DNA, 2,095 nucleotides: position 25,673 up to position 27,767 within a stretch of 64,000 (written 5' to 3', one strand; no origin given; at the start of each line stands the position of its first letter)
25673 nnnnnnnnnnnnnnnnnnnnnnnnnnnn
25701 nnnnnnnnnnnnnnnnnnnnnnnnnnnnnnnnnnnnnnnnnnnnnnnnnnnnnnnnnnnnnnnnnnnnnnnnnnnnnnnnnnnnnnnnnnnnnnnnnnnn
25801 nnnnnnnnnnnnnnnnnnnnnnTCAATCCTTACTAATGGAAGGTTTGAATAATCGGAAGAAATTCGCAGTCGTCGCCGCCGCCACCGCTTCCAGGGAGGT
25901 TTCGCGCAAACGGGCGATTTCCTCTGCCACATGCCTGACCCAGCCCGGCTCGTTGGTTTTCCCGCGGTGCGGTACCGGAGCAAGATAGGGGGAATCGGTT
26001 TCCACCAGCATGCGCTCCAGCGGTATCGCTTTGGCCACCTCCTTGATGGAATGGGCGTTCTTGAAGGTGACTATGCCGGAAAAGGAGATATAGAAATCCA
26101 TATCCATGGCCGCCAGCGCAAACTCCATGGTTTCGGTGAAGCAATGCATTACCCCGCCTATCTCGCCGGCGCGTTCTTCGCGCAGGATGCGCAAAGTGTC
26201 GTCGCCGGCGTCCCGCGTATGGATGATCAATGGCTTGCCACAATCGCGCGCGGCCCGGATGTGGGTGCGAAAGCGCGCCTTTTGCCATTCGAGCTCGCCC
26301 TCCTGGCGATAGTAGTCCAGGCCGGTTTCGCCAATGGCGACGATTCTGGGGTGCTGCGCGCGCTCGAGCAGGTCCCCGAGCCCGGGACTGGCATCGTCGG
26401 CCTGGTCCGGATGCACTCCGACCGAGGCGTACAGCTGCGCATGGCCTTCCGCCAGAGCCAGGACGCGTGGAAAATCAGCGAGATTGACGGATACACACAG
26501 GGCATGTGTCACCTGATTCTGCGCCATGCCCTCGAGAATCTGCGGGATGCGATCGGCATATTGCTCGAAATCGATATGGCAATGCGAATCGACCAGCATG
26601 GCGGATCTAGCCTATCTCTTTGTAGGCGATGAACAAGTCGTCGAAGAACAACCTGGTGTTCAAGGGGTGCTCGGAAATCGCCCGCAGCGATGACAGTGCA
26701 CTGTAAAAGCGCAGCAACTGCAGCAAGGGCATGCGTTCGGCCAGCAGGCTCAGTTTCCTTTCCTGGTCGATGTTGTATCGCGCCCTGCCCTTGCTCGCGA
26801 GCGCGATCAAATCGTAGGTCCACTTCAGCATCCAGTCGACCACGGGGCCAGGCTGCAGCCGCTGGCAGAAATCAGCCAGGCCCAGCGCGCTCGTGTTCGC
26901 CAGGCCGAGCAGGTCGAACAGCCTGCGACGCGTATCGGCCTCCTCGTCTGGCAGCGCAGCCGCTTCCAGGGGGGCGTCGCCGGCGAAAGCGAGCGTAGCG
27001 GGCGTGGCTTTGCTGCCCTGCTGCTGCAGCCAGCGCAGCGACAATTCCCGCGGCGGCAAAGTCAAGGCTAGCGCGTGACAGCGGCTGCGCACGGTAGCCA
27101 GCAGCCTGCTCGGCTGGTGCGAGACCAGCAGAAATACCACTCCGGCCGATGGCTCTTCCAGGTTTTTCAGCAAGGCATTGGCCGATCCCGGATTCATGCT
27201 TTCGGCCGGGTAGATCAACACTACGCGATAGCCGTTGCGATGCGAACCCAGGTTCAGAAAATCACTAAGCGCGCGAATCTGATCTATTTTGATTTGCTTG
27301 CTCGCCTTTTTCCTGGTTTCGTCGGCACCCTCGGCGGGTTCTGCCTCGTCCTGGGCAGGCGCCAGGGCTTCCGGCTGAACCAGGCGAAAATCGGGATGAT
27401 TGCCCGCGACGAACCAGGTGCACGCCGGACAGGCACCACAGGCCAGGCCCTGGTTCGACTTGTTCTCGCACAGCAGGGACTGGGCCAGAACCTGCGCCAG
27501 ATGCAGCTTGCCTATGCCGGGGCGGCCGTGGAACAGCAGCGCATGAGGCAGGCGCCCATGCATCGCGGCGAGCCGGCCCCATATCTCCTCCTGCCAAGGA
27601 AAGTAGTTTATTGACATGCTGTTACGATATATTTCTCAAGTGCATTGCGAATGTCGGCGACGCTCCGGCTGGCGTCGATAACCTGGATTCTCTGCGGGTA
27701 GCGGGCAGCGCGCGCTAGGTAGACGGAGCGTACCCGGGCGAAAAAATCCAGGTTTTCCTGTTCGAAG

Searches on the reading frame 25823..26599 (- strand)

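Call 19: search_protein_families(library=pfam, proteins=[window:25823-26599:-], max_evalue=0.001)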
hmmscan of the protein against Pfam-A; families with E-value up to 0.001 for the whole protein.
window:25823-26599:- (258 aa): 1 family
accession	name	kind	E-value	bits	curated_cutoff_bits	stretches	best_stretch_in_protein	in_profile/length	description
PF01026.27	TatD_DNase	-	3.7e-86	289.1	27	1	3-252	1-253/253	TatD related DNase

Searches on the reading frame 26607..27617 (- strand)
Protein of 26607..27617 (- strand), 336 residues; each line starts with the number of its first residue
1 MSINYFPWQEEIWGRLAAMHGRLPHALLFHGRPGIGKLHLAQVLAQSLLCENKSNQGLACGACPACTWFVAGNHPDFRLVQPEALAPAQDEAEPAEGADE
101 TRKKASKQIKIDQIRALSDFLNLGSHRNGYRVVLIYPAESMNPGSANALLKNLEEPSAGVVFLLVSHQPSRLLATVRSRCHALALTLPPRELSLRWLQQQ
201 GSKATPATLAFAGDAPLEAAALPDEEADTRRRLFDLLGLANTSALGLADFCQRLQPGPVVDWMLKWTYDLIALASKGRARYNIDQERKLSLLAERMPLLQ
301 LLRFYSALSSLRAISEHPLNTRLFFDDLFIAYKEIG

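Call 19: search_protein_families(library=pfam, proteins=[window:26607-27617:-], max_evalue=0.001)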
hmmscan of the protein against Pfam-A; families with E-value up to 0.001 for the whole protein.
window:26607-27617:- (336 aa): 2 families
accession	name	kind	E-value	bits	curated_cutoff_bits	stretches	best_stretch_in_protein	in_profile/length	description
PF13177.12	DNA_pol3_delta2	-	1.6e-42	145.6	27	1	18-185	13-157/161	DNA polymerase III, delta subunit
PF09115.15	DNApol3-delta_C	-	0.00031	21.6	21.7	1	236-328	13-111/117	DNA polymerase III, delta subunit, C terminal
